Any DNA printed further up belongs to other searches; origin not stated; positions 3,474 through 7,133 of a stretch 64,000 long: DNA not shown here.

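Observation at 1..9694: Perfect 3,043-bp direct repeat duplicates the 3' end of susC, all of susD and a lipoprotein gene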

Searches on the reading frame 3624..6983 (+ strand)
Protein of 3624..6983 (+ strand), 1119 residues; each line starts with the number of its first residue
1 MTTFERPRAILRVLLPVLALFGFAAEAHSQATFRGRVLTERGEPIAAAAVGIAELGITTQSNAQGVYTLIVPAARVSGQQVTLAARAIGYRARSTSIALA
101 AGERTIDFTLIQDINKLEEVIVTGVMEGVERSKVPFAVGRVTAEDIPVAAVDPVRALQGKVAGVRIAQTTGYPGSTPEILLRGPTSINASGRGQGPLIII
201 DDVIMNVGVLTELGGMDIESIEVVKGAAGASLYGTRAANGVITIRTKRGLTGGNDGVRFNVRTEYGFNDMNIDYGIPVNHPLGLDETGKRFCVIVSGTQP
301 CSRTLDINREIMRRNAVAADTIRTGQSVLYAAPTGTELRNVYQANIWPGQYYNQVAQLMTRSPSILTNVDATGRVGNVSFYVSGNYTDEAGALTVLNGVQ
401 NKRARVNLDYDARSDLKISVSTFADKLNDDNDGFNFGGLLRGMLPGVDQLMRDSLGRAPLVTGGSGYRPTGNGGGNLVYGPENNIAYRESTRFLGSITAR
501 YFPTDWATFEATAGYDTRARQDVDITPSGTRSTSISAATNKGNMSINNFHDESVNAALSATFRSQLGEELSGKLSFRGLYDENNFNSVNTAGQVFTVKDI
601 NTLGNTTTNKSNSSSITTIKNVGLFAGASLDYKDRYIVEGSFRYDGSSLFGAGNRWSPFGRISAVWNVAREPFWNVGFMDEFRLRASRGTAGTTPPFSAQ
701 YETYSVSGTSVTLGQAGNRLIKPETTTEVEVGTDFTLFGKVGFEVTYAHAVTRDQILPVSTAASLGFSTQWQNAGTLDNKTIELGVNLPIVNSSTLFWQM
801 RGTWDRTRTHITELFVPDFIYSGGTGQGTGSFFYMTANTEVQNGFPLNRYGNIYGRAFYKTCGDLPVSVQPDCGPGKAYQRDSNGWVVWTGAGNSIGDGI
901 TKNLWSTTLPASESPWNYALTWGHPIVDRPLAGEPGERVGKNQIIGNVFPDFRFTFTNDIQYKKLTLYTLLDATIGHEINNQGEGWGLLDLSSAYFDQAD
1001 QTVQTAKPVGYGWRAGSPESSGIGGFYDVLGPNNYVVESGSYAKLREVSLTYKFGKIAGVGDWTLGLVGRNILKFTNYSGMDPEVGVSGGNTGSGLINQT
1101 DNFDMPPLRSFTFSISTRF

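Call 5: search_protein_families(library=pfam, proteins=[window:3624-6983:+])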
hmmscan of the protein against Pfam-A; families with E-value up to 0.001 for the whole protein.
window:3624-6983:+ (1119 aa): 5 families
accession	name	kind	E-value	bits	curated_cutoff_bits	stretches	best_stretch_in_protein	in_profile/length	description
PF00593.30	TonB_dep_Rec_b-barrel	-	1.2e-13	52.1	27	1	469-812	39-353/436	TonB dependent receptor-like, beta-barrel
PF07715.20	Plug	-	1.4e-10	42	23.9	1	132-241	3-107/107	TonB-dependent Receptor Plug Domain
PF13715.12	CarbopepD_reg_2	-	9.1e-10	38.9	32.2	1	34-122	2-88/88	CarboxypepD_reg-like domain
PF13620.12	CarboxypepD_reg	-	4.2e-08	33.9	32.3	1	33-110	2-81/82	Carboxypeptidase regulatory-like domain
PF14905.12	OMP_b-brl_3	-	9.3e-05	22.1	27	1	715-841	207-322/408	Outer membrane protein beta-barrel family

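Call 6: find_encoding_contigs(protein=window:3624-6983:+, flank=10000, max_places=10)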
Protein window:3624-6983:+ (1119 aa): no gene with exactly this product is on record in the collection.

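Call 8: search_protein_families(library=ncbifam, proteins=[window:3624-6983:+], max_evalue=0.1)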
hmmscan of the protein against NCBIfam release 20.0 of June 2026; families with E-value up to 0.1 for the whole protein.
window:3624-6983:+ (1119 aa): 6 families
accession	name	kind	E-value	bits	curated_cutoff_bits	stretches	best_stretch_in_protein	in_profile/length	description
TIGR04056.1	OMP_RagA_SusC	subfamily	2.8e-121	406.6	368.25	1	32-1119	2-981/981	SusC/RagA family TonB-linked outer membrane protein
TIGR04057.1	SusC_RagA_signa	signature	1.1e-12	47.5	46.2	1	217-247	1-31/31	SusC/RagA subfamily TonB-dependent outer membrane receptor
TIGR01779.1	TonB-B12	equivalog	1.4e-09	37.1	599.7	2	108-283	19-185/614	TonB-dependent vitamin B12 receptor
NF053590.1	TonB_dep_TOL0244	equivalog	4.4e-05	22.3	645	1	217-250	111-143/604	TOL_0244 family TonB-dependent receptor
NF049946.1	TonB_dep_CU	exception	0.031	12.6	700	1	213-265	138-188/683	TonB-dependent receptor, CU motif-type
NF049945.1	TonB_dep_FCYXU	equivalog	0.096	11.2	825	0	217-265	138-185/697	TonB-dependent receptor, FCYXU motif-type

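Call 9: find_related_loci(query=window:3624-6983:+, collection=genome_contigs, flank=10000)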
Query window:3624-6983:+ (1119 aa) in genome_contigs; peptide patterns used: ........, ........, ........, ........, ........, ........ (x = any residue, [..] = any of these).
45 stretches matched a pattern; 5 encode a relative of the query (tblastn E <= 1e-3); 5 distinct loci.
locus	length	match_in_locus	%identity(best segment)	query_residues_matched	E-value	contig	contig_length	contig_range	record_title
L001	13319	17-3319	66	42-1119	0e+0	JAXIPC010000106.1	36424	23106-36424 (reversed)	MAG: Gemmatimonadales bacterium isolate Fractures_MAG_09 c_000000132521, whole genome shotgun sequence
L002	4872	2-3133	68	81-1119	0e+0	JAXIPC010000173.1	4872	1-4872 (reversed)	MAG: Gemmatimonadales bacterium isolate Fractures_MAG_09 c_000000201557, whole genome shotgun sequence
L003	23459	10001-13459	57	3-1119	0e+0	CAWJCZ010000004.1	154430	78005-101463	MAG: uncultured Gemmatimonadales bacterium isolate MFD04944.bin.2.227 genome assembly, contig: contig_38962, whole genom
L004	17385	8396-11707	68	16-1119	0e+0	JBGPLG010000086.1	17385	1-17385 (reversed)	MAG: Gemmatimonadota bacterium isolate OBJ_0618_7090110_268 k141_8777773_length_17385_cov_19.7448, whole genome shotgun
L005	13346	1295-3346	29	42-800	1e-28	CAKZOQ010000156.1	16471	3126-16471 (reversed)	MAG TPA_asm: uncultured Gemmatimonadetes bacterium isolate SRR4030105_bin.112_CONCOCT_v1.1_MAG genome assembly, contig:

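Call 12: find_related_loci(query=window:3624-6983:+, collection=metagenome_contigs, flank=10000)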
Query window:3624-6983:+ (1119 aa) in metagenome_contigs; peptide patterns used: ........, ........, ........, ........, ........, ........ (x = any residue, [..] = any of these).
92 stretches matched a pattern; 16 encode a relative of the query (tblastn E <= 1e-3); 15 distinct loci.
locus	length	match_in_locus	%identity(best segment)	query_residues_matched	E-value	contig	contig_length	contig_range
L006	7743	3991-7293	67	31-1119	0e+0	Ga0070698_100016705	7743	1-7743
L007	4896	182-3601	65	1-1119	0e+0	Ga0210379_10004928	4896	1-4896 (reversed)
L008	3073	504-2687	93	1-728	0e+0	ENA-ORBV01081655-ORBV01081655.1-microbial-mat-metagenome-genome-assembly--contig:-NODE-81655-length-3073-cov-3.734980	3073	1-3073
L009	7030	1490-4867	58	31-1119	0e+0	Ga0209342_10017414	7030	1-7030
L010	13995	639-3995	92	1-1119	0e+0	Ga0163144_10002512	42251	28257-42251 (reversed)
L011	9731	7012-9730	57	15-905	0e+0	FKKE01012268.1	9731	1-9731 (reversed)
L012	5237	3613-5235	65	31-569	0e+0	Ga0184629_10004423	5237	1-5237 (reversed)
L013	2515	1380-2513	62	1-363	1e-146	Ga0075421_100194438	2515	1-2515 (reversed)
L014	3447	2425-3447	63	1-326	2e-126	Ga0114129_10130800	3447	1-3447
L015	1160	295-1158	67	1-285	9e-119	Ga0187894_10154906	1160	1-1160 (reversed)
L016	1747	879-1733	65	1-271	6e-108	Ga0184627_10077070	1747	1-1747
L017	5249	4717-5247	94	1-177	1e-93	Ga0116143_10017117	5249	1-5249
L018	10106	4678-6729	29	42-800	1e-28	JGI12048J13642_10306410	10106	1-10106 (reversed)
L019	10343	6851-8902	26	42-800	2e-27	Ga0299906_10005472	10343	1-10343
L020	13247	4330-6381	26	42-800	2e-27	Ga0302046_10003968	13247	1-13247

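Call 19: find_homologous_proteins(query=window:3624-6983:+, max_evalue=1e-50)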
Query window:3624-6983:+ (1119 aa): 978 proteins with E <= 1e-50 among 8000 candidates; the best 120 are listed.
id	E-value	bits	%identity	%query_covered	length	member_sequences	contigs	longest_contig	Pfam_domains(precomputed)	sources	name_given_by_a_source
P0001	0.0e+0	2383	92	100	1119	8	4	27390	PF13715.13,PF07715.21,PF13620.13,PF00593.31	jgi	-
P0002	0.0e+0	2143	83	100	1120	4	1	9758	PF13715.13,PF07715.21,PF13620.13,PF00593.31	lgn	-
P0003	0.0e+0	1977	78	100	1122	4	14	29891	PF13715.13,PF07715.21,PF13620.13,PF00593.31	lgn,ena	-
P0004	0.0e+0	1960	77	100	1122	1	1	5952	PF13715.13,PF07715.21,PF13620.13,PF00593.31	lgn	-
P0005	0.0e+0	1767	70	98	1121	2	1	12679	PF13715.13,PF07715.21,PF13620.13,PF00593.31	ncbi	ncbi:MAG: SusC/RagA family TonB-linked outer membrane protein [Gemmatimonadales bacterium]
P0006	0.0e+0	1766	69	99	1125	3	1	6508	PF13715.13,PF07715.21,PF00593.31,PF14905.13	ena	-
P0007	0.0e+0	1756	69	100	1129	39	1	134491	PF13715.13,PF07715.21,PF13620.13,PF00593.31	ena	-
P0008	0.0e+0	1733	70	97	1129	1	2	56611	PF13715.13,PF07715.21,PF13620.13,PF00593.31,PF14905.13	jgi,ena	-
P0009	0.0e+0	1730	70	97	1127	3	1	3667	PF13715.13,PF07715.21,PF13620.13,PF00593.31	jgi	jgi:TonB-linked SusC/RagA family outer membrane protein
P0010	0.0e+0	1711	68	99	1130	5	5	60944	PF13715.13,PF07715.21,PF13620.13,PF00593.31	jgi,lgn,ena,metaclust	jgi:TonB-linked SusC/RagA family outer membrane protein|metaclust:\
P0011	0.0e+0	1699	68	99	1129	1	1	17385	PF13715.13,PF07715.21,PF00593.31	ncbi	-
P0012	0.0e+0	1695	66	99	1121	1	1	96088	PF13715.13,PF07715.21,PF00593.31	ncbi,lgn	-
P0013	0.0e+0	1688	66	99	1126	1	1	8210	PF13715.13,PF07715.21,PF13620.13,PF00593.31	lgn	-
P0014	0.0e+0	1677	67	100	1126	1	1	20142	PF13715.13,PF07715.21,PF13620.13,PF00593.31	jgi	jgi:TonB-linked SusC/RagA family outer membrane protein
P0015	0.0e+0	1671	66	100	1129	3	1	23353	PF13715.13,PF07715.21,PF13620.13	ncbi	ncbi:MAG: SusC/RagA family TonB-linked outer membrane protein [Gemmatimonadales bacterium]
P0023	0.0e+0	1642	65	100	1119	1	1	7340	PF13715.13,PF07715.21,PF13620.13,PF00593.31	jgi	jgi:TonB-linked SusC/RagA family outer membrane protein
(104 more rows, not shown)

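Call 20: find_encoding_contigs(protein=P0001, flank=10000, max_places=10)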
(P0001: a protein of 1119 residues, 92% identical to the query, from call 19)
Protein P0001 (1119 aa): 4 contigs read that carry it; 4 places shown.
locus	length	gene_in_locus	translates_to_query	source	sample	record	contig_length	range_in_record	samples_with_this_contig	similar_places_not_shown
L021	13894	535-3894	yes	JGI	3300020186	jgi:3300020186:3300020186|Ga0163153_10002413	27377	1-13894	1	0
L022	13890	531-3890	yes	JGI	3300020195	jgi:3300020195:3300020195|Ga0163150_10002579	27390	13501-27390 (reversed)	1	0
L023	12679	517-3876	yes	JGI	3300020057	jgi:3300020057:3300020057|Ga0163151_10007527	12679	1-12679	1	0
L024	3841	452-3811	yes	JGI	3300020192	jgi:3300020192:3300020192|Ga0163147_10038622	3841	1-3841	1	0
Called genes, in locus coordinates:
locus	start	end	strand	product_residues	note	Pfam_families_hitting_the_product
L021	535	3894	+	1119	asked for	PF13620:CarboxypepD_reg, PF13715:CarbopepD_reg_2, PF07715:Plug, PF00593:TonB_dep_Rec_b-barrel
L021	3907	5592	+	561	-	-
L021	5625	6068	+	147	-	-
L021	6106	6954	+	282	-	PF14344:DUF4397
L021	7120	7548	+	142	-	-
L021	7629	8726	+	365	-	-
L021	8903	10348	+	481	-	PF01569:PAP2, PF22778:VCPO_2nd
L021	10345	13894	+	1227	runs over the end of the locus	PF01839:FG-GAP (faint), PF13517:FG-GAP_3, PF07593:UnbV_ASPIC, PF13517:FG-GAP_3, PF07593:UnbV_ASPIC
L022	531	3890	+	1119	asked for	PF13620:CarboxypepD_reg, PF13715:CarbopepD_reg_2, PF07715:Plug, PF00593:TonB_dep_Rec_b-barrel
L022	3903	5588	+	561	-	-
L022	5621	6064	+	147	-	-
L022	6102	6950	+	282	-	PF14344:DUF4397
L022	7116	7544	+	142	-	-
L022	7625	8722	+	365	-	-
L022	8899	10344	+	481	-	PF01569:PAP2, PF22778:VCPO_2nd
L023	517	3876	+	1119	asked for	PF13620:CarboxypepD_reg, PF13715:CarbopepD_reg_2, PF07715:Plug, PF00593:TonB_dep_Rec_b-barrel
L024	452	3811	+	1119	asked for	PF13620:CarboxypepD_reg, PF13715:CarbopepD_reg_2, PF07715:Plug, PF00593:TonB_dep_Rec_b-barrel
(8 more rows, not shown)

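Call 21: find_encoding_contigs(protein=P0002, flank=10000, max_places=6)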
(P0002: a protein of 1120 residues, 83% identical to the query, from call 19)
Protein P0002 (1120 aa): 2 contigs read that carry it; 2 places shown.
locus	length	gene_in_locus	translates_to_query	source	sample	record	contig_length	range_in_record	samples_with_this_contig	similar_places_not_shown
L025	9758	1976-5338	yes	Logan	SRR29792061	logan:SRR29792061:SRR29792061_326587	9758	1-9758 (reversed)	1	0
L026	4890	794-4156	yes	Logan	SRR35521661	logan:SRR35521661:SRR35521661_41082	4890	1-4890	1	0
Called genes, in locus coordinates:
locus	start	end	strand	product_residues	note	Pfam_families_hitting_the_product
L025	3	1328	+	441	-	?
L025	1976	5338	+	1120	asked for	PF13620:CarboxypepD_reg (weak), PF13715:CarbopepD_reg_2, PF07715:Plug, PF00593:TonB_dep_Rec_b-barrel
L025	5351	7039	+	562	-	-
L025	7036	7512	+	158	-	-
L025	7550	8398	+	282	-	PF14344:DUF4397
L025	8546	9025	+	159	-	-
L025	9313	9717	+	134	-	-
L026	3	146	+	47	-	?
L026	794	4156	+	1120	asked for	PF13620:CarboxypepD_reg (weak), PF13715:CarbopepD_reg_2, PF07715:Plug, PF00593:TonB_dep_Rec_b-barrel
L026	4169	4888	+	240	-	?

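Call 22: find_encoding_contigs(protein=P0003, flank=10000, max_places=10)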
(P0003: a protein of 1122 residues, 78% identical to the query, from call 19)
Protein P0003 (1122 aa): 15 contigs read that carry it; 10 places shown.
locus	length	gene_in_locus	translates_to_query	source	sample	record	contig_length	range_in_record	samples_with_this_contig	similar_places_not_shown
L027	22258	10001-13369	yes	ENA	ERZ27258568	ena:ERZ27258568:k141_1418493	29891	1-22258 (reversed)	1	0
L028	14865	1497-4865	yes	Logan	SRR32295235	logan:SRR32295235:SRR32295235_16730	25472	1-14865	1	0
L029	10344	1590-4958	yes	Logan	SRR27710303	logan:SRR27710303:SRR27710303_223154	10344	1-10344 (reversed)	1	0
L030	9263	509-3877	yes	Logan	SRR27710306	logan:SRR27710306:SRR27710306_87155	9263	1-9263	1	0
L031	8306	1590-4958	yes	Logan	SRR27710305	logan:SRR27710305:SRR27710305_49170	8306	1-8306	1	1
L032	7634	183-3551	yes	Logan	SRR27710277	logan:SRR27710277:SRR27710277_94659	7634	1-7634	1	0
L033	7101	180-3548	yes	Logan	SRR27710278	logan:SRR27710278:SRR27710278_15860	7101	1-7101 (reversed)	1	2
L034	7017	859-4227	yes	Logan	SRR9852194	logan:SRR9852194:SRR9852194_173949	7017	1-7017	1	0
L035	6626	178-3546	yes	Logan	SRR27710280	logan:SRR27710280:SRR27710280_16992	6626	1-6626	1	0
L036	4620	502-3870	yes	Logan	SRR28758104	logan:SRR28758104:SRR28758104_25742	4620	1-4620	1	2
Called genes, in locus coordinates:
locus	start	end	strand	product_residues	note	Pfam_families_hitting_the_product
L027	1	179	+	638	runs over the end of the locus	PF01979:Amidohydro_1, PF07969:Amidohydro_3 (weak)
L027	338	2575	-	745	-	PF19313:DUF5916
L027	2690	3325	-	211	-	PF00578:AhpC-TSA, PF08534:Redoxin, PF10417:1-cysPrx_C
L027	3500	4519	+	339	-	PF12867:DinB_2, PF05163:DinB (faint), PF04978:MST (weak), PF12867:DinB_2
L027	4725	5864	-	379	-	PF00155:Aminotran_1_2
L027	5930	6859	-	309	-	PF14534:DUF4440 (weak)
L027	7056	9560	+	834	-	PF17162:DUF5118, PF17148:DUF5117, PF16313:DUF4953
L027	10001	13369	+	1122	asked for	PF13620:CarboxypepD_reg, PF13715:CarbopepD_reg_2, PF07715:Plug, PF00593:TonB_dep_Rec_b-barrel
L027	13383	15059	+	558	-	-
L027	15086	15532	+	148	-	-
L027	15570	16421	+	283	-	PF14344:DUF4397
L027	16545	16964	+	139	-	-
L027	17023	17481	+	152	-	-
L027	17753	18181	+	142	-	-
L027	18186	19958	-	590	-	PF13231:PMT_2 (weak), PF13428:TPR_14 (faint)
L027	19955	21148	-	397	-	PF00535:Glycos_transf_2, PF10111:Glyco_tranf_2_2 (faint), PF13641:Glyco_tranf_2_3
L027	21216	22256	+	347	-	?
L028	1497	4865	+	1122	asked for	PF13620:CarboxypepD_reg, PF13715:CarbopepD_reg_2, PF07715:Plug, PF00593:TonB_dep_Rec_b-barrel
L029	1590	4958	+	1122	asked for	PF13620:CarboxypepD_reg, PF13715:CarbopepD_reg_2, PF07715:Plug, PF00593:TonB_dep_Rec_b-barrel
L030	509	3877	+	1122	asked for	PF13620:CarboxypepD_reg, PF13715:CarbopepD_reg_2, PF07715:Plug, PF00593:TonB_dep_Rec_b-barrel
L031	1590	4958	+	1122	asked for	PF13620:CarboxypepD_reg, PF13715:CarbopepD_reg_2, PF07715:Plug, PF00593:TonB_dep_Rec_b-barrel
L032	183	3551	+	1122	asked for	PF13620:CarboxypepD_reg, PF13715:CarbopepD_reg_2, PF07715:Plug, PF00593:TonB_dep_Rec_b-barrel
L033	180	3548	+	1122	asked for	PF13620:CarboxypepD_reg, PF13715:CarbopepD_reg_2, PF07715:Plug, PF00593:TonB_dep_Rec_b-barrel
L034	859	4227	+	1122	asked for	PF13620:CarboxypepD_reg, PF13715:CarbopepD_reg_2, PF07715:Plug, PF00593:TonB_dep_Rec_b-barrel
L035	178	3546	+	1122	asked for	PF13620:CarboxypepD_reg, PF13715:CarbopepD_reg_2, PF07715:Plug, PF00593:TonB_dep_Rec_b-barrel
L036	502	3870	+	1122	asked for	PF13620:CarboxypepD_reg, PF13715:CarbopepD_reg_2, PF07715:Plug, PF00593:TonB_dep_Rec_b-barrel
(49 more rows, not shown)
